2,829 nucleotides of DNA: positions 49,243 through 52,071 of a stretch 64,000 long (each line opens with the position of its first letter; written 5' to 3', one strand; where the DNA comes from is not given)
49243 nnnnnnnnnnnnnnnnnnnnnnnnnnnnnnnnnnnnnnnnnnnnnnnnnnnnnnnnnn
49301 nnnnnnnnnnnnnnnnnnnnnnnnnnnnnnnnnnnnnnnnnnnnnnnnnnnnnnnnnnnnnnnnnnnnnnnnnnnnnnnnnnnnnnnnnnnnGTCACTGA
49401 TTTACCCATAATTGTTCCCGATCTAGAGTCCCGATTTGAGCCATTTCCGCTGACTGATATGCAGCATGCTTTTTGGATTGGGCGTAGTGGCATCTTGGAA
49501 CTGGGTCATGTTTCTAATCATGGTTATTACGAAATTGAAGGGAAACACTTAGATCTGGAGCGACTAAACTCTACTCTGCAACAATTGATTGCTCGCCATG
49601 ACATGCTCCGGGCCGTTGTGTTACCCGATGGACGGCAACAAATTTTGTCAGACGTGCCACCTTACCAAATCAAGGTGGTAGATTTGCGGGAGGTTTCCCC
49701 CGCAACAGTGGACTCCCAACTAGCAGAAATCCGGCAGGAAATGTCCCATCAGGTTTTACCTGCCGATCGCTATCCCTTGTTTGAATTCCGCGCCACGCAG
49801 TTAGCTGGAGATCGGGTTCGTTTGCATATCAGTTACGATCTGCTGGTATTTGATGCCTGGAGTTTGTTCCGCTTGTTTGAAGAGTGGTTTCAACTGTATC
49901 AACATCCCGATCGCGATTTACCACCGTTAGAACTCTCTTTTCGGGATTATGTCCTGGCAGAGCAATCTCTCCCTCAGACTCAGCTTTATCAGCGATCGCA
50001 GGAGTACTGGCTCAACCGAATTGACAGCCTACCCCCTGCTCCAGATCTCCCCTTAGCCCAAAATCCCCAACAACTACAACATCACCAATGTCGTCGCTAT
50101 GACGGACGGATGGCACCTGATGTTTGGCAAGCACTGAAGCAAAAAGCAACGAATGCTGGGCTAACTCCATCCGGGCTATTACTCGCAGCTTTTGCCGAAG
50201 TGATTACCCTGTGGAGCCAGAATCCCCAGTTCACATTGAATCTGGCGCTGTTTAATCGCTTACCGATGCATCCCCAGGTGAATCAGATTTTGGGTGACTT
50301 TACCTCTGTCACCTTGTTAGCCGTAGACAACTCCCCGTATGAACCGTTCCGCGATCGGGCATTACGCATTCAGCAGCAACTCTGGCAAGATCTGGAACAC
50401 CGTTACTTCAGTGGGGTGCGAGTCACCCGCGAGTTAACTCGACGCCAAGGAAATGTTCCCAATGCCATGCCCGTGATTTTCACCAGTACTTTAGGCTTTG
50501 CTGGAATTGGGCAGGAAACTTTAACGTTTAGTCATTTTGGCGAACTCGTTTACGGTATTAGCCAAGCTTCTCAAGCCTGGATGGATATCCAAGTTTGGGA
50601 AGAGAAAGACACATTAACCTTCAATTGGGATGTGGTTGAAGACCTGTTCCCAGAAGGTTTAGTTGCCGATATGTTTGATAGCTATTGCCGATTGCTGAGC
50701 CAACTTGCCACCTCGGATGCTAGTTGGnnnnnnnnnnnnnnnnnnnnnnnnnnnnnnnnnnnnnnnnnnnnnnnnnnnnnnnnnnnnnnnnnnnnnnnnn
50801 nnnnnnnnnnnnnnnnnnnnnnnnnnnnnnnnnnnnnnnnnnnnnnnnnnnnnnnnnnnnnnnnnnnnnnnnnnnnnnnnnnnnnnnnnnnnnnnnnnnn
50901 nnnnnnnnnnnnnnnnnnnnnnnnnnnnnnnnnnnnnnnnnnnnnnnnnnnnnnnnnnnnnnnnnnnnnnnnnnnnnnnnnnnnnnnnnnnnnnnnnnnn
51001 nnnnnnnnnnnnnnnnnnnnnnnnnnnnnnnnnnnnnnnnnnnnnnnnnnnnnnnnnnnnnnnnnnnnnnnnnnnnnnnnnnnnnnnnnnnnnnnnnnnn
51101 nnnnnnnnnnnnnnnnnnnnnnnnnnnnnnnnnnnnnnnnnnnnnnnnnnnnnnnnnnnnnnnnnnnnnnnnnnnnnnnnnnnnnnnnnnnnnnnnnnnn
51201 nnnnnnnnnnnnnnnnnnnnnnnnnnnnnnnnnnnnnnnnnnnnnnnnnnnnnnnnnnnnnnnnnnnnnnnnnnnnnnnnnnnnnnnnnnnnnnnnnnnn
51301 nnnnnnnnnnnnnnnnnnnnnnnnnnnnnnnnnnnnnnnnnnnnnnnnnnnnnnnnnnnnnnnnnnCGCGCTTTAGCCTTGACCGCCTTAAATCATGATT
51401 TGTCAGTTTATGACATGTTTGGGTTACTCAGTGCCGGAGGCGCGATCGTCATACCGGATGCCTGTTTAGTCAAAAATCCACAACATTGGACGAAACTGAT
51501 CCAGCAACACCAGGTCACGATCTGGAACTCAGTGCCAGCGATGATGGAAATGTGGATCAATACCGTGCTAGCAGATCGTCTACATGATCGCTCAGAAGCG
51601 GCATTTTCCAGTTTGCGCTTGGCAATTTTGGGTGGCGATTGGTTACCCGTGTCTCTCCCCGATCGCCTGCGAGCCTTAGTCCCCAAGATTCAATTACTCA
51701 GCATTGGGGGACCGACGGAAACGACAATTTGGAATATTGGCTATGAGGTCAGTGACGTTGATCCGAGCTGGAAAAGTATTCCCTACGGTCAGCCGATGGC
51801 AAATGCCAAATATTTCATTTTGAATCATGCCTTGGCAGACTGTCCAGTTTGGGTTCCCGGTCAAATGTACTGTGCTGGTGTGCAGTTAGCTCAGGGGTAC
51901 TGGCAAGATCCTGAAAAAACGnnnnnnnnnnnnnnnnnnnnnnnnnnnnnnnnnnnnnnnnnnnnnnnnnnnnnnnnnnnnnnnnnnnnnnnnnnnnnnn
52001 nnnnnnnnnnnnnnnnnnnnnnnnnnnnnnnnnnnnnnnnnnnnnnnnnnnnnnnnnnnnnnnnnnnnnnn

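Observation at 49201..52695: Cy-A-PCP module with cysteine-type adenylation signature (thiazoline-forming)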

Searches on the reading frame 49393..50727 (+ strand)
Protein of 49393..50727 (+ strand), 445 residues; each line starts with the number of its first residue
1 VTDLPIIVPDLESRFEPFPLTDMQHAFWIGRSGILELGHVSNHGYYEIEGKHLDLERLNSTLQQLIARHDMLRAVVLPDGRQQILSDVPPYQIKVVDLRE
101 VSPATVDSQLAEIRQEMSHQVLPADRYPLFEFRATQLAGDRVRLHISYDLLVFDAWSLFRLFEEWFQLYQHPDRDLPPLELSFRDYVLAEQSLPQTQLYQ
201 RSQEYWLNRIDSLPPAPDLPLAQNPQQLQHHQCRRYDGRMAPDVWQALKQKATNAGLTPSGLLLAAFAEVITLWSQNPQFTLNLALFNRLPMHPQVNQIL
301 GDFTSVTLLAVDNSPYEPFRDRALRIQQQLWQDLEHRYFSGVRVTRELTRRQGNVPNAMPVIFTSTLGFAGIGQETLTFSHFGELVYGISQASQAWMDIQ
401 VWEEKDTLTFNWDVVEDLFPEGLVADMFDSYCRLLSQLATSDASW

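Call 43: search_solved_structures(query=window:49393-50727:+, show_alignments=5, max_evalue=1e-20)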
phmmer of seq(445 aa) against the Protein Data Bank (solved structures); distinct sequences matched with E-value up to 1e-20: 8.
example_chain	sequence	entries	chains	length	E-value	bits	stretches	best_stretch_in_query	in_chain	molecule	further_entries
5t7z_A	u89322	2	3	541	2.4e-104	353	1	7-439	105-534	EpoB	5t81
7jtj_A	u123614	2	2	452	8.9e-95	321.4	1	9-445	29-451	Irp2 protein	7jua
5t3e_A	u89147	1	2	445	9.3e-85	288.4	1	15-439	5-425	Bacillamide synthetase heterocyclization domain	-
7ly7_A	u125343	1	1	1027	8.6e-84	285.2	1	15-439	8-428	BmdB, Bacillamide NRPS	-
7ly4_E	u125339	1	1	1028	8.6e-84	285.2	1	15-439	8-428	BmdB, bacillamide NRPS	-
6lta_A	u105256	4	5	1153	8.9e-76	258.8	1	3-439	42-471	Nonribosomal peptide synthetase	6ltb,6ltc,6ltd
7ry6_A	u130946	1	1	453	3.4e-74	253.5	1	15-445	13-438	HMWP2 nonribosomal peptide synthetase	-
7emy_A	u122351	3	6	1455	4.2e-67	230.2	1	6-441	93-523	Dihydroaeruginoic acid synthetase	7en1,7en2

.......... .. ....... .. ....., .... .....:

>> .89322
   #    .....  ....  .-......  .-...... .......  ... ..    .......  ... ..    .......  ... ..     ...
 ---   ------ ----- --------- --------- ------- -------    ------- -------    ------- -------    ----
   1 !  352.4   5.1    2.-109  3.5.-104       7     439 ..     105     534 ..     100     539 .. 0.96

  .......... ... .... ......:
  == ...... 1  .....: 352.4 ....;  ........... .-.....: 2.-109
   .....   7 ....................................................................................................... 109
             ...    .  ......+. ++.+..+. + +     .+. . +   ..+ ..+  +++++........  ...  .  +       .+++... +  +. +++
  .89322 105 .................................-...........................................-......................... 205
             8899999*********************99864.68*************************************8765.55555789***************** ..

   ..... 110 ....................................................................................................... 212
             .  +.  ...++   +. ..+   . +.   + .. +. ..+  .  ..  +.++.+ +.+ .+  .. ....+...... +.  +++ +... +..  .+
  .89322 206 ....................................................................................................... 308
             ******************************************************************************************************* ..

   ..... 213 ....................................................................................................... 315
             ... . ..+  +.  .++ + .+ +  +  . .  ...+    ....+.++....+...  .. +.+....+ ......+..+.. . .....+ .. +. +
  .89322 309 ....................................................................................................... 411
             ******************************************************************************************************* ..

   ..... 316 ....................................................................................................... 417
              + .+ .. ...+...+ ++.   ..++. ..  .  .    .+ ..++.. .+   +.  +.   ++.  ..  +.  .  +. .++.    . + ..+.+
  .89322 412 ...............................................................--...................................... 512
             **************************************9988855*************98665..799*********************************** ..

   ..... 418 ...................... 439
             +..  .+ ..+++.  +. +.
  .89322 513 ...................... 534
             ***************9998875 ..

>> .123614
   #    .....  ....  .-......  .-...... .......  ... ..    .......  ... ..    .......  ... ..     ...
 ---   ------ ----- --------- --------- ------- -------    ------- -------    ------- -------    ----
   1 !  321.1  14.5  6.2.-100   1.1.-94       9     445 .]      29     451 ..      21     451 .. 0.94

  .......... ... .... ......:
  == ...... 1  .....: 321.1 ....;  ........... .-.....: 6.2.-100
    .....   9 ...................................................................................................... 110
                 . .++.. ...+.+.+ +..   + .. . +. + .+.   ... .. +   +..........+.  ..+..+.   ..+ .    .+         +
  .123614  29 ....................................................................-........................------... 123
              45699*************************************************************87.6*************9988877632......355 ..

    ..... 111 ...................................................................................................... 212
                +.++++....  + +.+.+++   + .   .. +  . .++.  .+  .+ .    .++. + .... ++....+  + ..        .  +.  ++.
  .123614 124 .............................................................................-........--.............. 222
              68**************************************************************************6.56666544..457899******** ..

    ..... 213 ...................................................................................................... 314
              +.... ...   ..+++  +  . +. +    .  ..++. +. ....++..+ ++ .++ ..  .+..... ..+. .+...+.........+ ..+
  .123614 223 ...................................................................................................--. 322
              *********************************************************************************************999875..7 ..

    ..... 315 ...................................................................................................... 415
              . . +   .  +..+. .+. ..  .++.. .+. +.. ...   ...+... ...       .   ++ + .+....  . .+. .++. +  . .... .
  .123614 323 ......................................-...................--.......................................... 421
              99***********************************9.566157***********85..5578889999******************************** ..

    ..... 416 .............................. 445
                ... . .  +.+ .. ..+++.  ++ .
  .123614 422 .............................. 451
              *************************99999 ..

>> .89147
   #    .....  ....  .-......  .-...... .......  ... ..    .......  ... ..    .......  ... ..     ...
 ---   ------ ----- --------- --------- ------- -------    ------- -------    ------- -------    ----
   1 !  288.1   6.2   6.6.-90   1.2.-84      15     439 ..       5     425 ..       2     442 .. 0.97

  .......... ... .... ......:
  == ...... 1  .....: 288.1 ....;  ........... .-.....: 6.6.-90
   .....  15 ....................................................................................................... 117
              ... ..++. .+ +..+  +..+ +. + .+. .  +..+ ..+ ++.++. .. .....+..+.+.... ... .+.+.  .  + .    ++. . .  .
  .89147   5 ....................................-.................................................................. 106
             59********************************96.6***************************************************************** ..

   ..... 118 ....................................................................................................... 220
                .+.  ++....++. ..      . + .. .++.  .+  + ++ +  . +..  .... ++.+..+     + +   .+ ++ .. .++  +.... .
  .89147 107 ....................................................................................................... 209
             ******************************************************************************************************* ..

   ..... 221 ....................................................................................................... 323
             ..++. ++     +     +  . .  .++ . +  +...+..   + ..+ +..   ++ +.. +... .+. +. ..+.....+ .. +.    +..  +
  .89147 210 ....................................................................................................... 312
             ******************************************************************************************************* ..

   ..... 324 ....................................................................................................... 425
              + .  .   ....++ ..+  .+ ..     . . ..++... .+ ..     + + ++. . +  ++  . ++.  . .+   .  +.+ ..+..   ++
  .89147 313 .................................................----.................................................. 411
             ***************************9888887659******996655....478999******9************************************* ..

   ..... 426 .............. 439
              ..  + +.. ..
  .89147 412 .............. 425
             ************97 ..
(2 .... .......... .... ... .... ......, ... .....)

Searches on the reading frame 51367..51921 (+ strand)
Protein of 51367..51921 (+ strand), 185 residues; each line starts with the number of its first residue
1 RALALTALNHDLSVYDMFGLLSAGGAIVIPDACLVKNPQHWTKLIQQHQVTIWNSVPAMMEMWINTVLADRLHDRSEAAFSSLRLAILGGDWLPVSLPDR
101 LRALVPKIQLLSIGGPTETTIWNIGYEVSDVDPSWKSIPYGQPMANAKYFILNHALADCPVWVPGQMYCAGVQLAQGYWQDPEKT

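Call 25: search_solved_structures(query=window:51367-51921:+, show_alignments=5, max_evalue=1e-10)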
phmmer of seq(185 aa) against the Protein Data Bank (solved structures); distinct sequences matched with E-value up to 1e-10: 22.
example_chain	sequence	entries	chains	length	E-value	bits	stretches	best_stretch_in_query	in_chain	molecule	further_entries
6lta_A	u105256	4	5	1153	3.7e-46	160.6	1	1-185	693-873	Nonribosomal peptide synthetase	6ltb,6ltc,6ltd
7ly7_A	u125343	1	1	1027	1.3e-40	142.4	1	2-185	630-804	BmdB, Bacillamide NRPS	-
7ly4_E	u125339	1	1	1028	1.3e-40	142.4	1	2-185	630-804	BmdB, bacillamide NRPS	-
7emy_A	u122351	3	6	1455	1.5e-36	129.2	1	1-183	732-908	Dihydroaeruginoic acid synthetase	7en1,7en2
6mfy_A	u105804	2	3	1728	8.8e-27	97.3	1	6-183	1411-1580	Linear gramicidin synthase subunit A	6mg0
6mfz_A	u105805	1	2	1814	1.1e-26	97.1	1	6-183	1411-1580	Linear gramicidin synthase subunit A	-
9be3_A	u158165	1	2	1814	1.1e-26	97.1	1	6-183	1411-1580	Linear gramicidin synthase subunit A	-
9be4_A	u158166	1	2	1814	1.1e-26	97.1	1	6-183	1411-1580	Linear gramicidin synthase subunit A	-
9meh_A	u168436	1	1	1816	1.1e-26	97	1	6-183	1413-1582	Linear gramicidin synthase subunit A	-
8xjz_C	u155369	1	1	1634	1.6e-19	73.6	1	6-180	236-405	Peptide synthetase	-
6ea3_B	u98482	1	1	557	2.1e-16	63.5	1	5-182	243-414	adenylation domain of Fuscachelin synthetase component H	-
5u89_A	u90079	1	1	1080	6e-15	58.7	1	1-184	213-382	Amino acid adenylation domain protein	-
6o6e_B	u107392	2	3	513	7.2e-15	58.5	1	7-183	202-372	L-proline--[L-prolyl-carrier protein] ligase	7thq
7ly5_A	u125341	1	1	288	7.7e-14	55.1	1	2-112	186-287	BmdB, Bacillamide NRPS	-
6oyf_A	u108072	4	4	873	8.2e-14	55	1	4-185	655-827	Txo1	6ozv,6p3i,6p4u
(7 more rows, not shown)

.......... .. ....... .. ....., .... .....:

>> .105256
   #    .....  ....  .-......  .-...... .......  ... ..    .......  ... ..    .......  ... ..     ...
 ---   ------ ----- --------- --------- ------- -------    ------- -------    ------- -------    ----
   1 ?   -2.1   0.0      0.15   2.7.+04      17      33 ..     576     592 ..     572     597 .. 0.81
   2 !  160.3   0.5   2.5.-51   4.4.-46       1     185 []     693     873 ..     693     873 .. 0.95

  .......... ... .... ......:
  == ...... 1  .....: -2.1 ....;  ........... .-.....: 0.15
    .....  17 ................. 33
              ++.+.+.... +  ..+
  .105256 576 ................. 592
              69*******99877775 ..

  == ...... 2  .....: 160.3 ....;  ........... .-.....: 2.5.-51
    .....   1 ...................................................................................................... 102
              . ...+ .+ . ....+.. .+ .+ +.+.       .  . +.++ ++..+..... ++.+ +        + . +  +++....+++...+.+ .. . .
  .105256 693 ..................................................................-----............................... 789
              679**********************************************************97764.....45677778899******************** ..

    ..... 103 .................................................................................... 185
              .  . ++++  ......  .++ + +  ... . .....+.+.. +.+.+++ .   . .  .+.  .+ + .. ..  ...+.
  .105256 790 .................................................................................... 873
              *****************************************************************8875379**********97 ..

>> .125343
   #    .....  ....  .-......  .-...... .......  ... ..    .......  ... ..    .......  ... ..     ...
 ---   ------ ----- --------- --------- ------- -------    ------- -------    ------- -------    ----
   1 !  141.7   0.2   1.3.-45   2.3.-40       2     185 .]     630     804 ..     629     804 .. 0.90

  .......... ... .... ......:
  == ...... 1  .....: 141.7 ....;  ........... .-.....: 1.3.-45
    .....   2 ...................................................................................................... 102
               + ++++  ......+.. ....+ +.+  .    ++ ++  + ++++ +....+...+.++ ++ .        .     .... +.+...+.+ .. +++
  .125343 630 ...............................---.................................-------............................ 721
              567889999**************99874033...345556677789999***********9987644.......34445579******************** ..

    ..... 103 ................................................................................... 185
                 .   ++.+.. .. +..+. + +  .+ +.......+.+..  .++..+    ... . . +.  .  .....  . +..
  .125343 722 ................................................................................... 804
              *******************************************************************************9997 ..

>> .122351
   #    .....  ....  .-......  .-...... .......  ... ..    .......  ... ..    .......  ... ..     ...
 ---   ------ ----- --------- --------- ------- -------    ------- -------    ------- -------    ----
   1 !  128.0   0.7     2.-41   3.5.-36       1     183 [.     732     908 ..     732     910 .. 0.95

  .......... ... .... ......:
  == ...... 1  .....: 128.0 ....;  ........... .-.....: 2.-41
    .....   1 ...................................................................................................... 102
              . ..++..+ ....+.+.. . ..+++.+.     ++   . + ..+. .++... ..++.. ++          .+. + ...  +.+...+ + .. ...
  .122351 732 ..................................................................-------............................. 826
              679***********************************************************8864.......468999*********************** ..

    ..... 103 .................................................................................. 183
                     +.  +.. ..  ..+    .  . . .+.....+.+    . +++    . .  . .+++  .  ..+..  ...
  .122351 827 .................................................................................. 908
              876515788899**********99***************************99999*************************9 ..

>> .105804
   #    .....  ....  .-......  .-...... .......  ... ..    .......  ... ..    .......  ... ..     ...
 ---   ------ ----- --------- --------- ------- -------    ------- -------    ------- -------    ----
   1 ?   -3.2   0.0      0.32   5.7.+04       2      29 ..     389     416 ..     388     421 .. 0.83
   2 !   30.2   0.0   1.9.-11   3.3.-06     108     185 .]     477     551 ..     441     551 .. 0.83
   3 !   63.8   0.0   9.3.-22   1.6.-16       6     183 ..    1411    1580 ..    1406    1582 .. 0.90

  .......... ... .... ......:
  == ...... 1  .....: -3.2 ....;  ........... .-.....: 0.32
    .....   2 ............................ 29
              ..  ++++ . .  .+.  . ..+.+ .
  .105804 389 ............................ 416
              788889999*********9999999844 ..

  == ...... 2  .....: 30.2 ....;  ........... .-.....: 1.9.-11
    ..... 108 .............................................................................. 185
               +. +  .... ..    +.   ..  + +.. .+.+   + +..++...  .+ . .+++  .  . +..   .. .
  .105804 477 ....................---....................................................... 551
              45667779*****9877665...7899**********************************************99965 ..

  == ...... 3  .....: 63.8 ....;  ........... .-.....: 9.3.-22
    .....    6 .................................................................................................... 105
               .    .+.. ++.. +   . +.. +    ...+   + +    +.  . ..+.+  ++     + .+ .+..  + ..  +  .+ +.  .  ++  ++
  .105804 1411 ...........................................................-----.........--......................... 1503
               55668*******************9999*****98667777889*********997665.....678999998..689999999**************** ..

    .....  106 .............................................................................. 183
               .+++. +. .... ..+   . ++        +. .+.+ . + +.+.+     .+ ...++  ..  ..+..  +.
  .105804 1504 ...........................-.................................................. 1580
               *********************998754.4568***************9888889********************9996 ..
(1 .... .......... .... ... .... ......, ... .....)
